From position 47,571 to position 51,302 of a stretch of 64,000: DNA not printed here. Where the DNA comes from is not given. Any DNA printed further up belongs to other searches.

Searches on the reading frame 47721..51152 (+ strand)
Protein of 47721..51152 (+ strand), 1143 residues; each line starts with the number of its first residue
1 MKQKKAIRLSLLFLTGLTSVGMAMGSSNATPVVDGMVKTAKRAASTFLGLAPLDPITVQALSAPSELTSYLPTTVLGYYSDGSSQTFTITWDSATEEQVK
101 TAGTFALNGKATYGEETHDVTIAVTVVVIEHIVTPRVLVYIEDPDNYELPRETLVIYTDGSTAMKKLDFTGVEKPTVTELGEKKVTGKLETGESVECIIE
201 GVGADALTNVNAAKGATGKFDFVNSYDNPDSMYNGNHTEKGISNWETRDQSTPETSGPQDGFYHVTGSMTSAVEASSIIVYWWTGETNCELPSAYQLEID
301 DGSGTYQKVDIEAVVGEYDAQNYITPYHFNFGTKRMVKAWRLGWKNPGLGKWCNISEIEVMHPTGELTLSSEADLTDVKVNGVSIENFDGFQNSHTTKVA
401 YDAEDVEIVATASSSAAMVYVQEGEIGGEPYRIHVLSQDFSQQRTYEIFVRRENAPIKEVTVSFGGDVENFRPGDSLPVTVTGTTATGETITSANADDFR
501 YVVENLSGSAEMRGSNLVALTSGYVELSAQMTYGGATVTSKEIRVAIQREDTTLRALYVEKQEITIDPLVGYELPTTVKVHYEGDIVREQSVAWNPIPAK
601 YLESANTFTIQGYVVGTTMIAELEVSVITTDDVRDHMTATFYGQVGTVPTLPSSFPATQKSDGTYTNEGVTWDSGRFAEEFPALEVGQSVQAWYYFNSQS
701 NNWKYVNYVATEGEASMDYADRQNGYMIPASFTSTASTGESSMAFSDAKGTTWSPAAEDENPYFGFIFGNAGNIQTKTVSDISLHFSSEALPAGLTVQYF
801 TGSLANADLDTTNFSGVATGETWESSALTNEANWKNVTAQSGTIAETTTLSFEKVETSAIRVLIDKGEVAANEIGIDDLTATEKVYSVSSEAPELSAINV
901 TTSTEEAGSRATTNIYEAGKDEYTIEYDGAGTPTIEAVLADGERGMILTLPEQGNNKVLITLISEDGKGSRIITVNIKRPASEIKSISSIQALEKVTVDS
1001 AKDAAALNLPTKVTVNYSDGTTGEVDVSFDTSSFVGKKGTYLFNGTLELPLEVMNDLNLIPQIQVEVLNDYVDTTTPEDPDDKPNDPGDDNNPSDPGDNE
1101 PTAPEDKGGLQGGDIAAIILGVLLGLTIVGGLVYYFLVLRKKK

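Call 3: search_protein_families(library=pfam, proteins=[window:47721-51152:+])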
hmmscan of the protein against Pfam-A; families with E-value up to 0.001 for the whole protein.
window:47721-51152:+ (1143 aa): 3 families
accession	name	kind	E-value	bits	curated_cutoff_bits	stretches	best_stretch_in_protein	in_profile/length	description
PF07532.17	Big_4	-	1.1e-30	105.4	22.1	3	70-111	15-56/59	Bacterial Ig-like domain (group 4)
PF21606.3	BgaA-like_CBM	-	1.1e-11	45.4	27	1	749-867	30-149/160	Beta-galactosidase-like, Galactose-binding domain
PF05808.16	Podoplanin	-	0.0008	20.1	30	0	1098-1140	88-128/135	Podoplanin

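Call 58: search_solved_structures(query=window:47721-51149:+, max_evalue=0.00001)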
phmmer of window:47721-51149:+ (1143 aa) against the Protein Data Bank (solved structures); distinct sequences matched with E-value up to 0.00001: 1.
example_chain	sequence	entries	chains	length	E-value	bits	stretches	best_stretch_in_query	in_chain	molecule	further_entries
8q2h_A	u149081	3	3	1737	1.9e-28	102.1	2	350-640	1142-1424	beta-galactosidase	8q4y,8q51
